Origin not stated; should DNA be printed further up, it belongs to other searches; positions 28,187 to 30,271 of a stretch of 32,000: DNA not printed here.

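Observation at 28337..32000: Compact three-gene cassette: reader-domain McrB-like GTPase + McrC-like nuclease + DCTPP1-type dCTP pyrophosphatase, a candidate two-pronged defence against cytosine-modified viruses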

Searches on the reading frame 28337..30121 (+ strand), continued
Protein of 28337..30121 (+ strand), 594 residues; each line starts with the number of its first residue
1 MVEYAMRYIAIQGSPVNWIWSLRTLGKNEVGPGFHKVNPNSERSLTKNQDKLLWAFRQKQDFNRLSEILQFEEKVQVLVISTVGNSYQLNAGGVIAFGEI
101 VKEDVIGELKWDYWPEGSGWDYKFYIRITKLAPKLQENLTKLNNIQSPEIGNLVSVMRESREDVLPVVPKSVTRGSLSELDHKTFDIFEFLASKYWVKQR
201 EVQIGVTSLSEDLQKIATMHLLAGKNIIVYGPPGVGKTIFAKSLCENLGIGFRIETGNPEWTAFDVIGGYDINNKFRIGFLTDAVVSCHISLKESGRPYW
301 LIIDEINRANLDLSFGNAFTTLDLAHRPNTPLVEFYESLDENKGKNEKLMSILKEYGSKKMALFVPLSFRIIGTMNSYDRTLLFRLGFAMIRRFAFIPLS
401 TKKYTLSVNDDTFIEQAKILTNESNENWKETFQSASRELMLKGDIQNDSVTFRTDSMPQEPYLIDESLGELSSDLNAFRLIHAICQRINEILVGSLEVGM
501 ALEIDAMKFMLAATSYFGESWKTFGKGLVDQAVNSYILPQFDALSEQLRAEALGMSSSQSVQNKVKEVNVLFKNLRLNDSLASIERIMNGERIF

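Call 62: fold_search(model_id=the predicted structure, library=pdb)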
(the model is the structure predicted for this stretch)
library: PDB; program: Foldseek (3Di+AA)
matches with E <= 10: 1334; with E <= 0.001: 295
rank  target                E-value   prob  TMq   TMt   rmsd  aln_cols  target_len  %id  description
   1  6hz4_A                5.3e-10  1.00  0.23  0.44  17.6       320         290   20  Structure of McrBC without DNA binding domains (one half of the full complex) (released 2019-07-24)
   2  6hz4_E                1.4e-09  1.00  0.25  0.49  18.0       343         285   20  Structure of McrBC without DNA binding domains (one half of the full complex) (released 2019-07-24)
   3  6ut6_D                2.2e-09  1.00  0.25  0.48  15.7       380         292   20  Cryo-EM structure of the Escherichia coli McrBC complex (released 2020-10-21)
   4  6hz4_D                7.8e-09  1.00  0.25  0.51  18.0       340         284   21  Structure of McrBC without DNA binding domains (one half of the full complex) (released 2019-07-24)
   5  6ut6_A                1.1e-08  1.00  0.23  0.44  17.9       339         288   21  Cryo-EM structure of the Escherichia coli McrBC complex (released 2020-10-21)
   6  6ut6_C                1.3e-08  1.00  0.23  0.45  16.3       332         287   21  Cryo-EM structure of the Escherichia coli McrBC complex (released 2020-10-21)
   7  6ut5_A                2.1e-08  1.00  0.24  0.34  16.8       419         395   18  Cryo-EM structure of the Thermococcus gammatolerans McrBC complex (released 2020-10-21)
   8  6ut4_C                2.5e-08  1.00  0.24  0.36  18.4       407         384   18  Cryo-EM structure of the asymmetric AAA+ domain hexamer from Thermococcus gammatolerans McrB (released 2020-10-21)
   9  6ut3_C                3.2e-08  1.00  0.23  0.35  16.2       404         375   18  X-ray structure of Thermococcus gammatolerans McrB AAA+ domain hexamer in P21 symmetry (released 2020-10-21)
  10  6ut4_D                3.4e-08  1.00  0.23  0.35  16.0       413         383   17  Cryo-EM structure of the asymmetric AAA+ domain hexamer from Thermococcus gammatolerans McrB (released 2020-10-21)
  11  6ut3_E                3.4e-08  1.00  0.22  0.33  16.0       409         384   18  X-ray structure of Thermococcus gammatolerans McrB AAA+ domain hexamer in P21 symmetry (released 2020-10-21)
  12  6ut5_C                4.2e-08  1.00  0.24  0.35  17.5       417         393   18  Cryo-EM structure of the Thermococcus gammatolerans McrBC complex (released 2020-10-21)
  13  6ut7_B                4.9e-08  1.00  0.22  0.32  16.6       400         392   18  Fitted model for the tetradecameric assembly of Thermococcus gammatolerans McrB AAA+ hexamers with bound McrC (released 2020-10-21)
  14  6ut4_F                5.1e-08  1.00  0.24  0.36  18.0       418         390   17  Cryo-EM structure of the asymmetric AAA+ domain hexamer from Thermococcus gammatolerans McrB (released 2020-10-21)
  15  6ut4_B                5.4e-08  1.00  0.23  0.35  18.4       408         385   18  Cryo-EM structure of the asymmetric AAA+ domain hexamer from Thermococcus gammatolerans McrB (released 2020-10-21)
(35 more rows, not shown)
